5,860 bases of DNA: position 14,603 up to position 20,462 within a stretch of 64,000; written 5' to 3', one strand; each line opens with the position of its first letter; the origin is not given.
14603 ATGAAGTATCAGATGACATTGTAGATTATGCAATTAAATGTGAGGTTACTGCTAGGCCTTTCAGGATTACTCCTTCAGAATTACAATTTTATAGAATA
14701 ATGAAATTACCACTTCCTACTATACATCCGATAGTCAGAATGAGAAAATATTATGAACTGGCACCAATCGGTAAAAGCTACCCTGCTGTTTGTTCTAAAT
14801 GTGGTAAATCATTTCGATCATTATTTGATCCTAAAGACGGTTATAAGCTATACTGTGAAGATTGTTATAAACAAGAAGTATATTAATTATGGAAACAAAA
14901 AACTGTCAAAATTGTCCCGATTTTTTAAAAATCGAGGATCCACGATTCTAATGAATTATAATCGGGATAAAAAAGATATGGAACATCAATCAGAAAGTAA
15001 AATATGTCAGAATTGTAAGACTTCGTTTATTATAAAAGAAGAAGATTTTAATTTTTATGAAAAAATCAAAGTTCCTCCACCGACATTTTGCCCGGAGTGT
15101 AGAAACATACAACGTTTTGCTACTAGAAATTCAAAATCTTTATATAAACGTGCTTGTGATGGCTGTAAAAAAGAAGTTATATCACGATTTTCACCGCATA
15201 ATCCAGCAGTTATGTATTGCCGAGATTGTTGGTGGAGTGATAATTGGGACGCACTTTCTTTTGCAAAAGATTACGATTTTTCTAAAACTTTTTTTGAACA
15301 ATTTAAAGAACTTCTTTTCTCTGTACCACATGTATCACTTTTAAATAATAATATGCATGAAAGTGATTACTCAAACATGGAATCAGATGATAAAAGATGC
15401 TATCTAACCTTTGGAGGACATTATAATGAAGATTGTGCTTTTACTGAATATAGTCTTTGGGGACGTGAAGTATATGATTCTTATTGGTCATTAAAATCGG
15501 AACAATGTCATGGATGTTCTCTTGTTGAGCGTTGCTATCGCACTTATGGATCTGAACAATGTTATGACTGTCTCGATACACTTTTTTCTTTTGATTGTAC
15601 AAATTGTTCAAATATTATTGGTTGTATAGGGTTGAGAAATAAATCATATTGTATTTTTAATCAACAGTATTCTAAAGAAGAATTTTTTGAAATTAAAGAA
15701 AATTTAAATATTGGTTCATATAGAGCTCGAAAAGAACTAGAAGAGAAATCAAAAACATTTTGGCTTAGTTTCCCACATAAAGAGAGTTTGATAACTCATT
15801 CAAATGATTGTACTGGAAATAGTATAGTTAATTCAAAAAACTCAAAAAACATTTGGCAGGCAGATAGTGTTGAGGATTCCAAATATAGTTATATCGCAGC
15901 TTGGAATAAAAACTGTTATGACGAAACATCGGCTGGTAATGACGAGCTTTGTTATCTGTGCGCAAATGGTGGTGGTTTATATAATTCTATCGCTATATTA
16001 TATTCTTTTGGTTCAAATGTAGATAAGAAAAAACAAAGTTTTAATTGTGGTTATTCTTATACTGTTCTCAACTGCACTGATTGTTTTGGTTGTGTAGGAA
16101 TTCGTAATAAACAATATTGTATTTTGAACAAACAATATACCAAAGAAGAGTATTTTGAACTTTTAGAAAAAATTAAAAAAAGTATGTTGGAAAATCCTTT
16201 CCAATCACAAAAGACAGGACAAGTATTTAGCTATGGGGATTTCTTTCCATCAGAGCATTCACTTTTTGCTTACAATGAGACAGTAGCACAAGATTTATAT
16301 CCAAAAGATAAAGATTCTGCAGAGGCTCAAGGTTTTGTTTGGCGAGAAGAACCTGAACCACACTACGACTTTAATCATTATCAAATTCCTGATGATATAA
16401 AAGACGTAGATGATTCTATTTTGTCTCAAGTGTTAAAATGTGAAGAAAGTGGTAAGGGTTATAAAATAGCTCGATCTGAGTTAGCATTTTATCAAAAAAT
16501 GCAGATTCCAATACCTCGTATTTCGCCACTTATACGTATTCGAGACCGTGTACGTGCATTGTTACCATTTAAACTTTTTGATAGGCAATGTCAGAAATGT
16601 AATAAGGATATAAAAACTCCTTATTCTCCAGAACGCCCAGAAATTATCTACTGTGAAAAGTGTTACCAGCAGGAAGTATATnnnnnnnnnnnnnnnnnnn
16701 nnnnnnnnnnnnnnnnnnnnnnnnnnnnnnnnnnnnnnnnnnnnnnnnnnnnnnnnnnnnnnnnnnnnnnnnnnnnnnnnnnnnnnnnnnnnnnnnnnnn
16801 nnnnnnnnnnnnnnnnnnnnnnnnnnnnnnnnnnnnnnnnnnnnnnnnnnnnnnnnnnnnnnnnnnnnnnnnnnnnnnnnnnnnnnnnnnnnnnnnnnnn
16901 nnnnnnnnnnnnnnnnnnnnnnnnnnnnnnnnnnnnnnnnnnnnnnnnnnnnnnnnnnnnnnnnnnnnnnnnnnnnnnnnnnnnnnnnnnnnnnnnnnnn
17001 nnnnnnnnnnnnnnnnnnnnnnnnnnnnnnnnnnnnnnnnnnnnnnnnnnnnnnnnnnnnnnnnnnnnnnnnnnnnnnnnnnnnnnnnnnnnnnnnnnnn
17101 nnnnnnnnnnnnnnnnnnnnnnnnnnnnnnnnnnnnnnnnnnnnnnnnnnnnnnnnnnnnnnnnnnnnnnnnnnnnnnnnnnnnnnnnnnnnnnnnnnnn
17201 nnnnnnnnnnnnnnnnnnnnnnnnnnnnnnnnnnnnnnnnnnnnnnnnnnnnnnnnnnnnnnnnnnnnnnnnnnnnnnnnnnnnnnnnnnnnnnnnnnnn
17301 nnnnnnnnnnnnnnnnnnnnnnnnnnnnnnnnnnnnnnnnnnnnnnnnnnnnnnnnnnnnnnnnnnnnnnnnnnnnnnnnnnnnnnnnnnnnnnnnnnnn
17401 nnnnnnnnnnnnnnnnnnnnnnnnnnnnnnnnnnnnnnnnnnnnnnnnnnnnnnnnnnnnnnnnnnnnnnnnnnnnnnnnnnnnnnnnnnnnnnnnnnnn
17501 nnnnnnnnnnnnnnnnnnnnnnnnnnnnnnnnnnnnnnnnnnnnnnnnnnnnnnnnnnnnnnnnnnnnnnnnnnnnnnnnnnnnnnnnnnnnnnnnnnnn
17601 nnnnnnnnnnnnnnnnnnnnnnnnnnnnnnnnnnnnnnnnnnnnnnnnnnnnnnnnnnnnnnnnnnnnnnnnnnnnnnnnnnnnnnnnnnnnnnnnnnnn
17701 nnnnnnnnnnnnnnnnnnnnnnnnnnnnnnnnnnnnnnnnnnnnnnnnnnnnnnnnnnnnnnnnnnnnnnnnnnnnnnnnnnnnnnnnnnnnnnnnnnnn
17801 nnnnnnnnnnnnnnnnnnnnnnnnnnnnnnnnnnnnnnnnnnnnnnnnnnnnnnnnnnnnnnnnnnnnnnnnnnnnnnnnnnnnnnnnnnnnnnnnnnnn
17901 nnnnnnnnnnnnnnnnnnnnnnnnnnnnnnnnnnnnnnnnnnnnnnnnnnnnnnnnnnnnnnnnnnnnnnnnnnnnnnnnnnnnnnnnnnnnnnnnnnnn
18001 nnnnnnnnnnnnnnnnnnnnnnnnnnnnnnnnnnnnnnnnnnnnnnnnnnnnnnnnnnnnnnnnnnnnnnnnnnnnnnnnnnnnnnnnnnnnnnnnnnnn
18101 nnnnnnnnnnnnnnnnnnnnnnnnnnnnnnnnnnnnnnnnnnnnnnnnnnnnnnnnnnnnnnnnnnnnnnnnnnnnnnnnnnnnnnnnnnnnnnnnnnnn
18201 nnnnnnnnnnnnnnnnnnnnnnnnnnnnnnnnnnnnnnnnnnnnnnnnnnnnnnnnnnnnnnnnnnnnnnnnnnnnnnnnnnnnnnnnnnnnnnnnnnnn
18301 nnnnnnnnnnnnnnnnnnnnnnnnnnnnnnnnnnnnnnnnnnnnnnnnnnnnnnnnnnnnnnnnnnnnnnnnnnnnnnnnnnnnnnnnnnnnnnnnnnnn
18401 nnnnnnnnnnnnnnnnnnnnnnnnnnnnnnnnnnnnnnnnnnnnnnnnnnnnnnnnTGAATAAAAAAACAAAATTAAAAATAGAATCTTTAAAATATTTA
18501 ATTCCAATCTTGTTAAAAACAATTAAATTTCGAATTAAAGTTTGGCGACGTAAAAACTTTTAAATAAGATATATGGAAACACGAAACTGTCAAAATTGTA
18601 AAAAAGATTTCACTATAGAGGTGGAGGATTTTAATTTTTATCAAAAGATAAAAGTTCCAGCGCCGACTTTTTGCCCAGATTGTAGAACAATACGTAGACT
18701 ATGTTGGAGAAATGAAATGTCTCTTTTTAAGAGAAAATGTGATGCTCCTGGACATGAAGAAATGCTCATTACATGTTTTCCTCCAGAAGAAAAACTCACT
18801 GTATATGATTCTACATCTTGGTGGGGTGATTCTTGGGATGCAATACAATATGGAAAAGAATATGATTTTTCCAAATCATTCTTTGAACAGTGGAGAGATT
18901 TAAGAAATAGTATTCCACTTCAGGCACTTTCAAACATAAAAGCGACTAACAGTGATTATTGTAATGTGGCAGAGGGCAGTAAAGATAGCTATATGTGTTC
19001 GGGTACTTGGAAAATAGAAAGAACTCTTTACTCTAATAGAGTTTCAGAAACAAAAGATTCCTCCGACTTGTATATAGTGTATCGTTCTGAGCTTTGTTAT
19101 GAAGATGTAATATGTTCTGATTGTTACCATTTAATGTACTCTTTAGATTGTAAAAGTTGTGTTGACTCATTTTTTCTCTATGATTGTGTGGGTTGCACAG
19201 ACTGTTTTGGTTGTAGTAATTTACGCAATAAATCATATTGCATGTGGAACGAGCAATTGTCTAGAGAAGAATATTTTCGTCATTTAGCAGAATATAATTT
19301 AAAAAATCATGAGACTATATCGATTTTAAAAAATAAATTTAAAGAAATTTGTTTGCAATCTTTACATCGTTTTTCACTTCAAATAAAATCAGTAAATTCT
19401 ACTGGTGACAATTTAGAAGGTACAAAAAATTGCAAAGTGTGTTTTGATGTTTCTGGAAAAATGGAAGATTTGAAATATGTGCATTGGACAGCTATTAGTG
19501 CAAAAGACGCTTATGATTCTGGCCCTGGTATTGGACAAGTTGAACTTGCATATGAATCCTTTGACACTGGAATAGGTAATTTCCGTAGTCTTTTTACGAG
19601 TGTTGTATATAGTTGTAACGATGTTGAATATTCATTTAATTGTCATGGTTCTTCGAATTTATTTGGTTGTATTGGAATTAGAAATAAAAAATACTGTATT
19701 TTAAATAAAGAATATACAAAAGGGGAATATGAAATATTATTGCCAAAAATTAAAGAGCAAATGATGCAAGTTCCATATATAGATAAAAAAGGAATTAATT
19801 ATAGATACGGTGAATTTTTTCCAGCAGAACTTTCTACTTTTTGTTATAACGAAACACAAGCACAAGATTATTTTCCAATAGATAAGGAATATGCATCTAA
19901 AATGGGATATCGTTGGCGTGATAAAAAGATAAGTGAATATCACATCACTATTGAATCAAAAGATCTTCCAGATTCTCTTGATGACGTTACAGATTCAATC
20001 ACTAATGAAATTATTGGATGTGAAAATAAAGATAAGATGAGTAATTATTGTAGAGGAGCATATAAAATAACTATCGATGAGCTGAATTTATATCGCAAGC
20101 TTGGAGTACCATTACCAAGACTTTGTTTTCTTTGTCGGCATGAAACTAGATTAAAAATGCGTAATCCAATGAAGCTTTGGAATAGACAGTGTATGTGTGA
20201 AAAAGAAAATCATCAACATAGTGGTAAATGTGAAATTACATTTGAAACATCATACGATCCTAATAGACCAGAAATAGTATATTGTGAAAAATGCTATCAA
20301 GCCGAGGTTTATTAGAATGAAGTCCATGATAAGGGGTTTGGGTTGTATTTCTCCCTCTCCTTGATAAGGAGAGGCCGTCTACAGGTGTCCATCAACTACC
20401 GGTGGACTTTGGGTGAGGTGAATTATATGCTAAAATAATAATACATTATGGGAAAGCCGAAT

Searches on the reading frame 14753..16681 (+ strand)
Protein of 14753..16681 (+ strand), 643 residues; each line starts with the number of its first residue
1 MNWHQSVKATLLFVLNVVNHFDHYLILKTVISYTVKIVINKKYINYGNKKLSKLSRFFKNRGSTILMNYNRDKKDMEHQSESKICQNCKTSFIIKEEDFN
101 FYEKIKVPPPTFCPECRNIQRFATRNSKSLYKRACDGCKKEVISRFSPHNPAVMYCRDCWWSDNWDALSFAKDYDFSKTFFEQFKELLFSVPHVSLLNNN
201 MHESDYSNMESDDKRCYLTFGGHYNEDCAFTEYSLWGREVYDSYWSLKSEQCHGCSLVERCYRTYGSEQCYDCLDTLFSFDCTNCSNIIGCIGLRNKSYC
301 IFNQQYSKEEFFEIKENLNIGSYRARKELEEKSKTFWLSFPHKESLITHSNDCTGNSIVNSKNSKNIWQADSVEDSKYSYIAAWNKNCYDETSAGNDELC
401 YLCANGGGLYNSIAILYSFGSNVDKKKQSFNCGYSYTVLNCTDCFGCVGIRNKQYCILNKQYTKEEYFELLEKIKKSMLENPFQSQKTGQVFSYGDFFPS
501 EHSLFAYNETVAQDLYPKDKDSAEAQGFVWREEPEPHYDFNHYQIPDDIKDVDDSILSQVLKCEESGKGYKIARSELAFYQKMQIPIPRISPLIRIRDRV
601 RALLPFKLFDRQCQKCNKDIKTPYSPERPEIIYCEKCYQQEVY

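Call 6: search_protein_families(library=pfam, proteins=[window:14753-16681:+], max_evalue=0.1)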
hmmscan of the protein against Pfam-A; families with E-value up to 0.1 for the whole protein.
window:14753-16681:+ (643 aa): 1 family
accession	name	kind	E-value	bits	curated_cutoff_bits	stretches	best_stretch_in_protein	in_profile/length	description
PF23477.1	zf_Tbcl_2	-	3.6e-05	23.8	27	2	608-641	3-36/37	Probable treble clef zinc finger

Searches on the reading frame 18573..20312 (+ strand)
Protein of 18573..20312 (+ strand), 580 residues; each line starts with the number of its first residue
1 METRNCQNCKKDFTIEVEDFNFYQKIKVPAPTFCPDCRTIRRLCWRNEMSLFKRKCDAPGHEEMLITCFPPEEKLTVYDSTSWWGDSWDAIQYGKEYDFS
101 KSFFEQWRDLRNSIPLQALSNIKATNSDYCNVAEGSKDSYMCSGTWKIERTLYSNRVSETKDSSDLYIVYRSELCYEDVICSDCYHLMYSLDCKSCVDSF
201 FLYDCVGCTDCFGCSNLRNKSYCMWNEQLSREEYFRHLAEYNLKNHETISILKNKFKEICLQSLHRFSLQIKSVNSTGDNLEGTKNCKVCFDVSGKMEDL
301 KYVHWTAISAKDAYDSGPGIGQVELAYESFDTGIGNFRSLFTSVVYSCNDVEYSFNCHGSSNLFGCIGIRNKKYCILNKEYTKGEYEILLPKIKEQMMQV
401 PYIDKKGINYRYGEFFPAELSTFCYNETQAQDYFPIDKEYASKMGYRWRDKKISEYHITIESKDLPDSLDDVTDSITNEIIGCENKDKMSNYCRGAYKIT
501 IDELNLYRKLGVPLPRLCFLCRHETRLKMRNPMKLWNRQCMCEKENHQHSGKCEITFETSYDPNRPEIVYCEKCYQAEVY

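Call 6: search_protein_families(library=pfam, proteins=[window:18573-20312:+], max_evalue=0.1)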
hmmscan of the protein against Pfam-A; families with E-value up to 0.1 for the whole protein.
window:18573-20312:+ (580 aa): 1 family
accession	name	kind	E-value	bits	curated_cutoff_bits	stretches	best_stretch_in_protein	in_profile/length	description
PF13451.12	zf_Tbcl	-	0.013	15.9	24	1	3-41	4-43/48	Probable treble clef domain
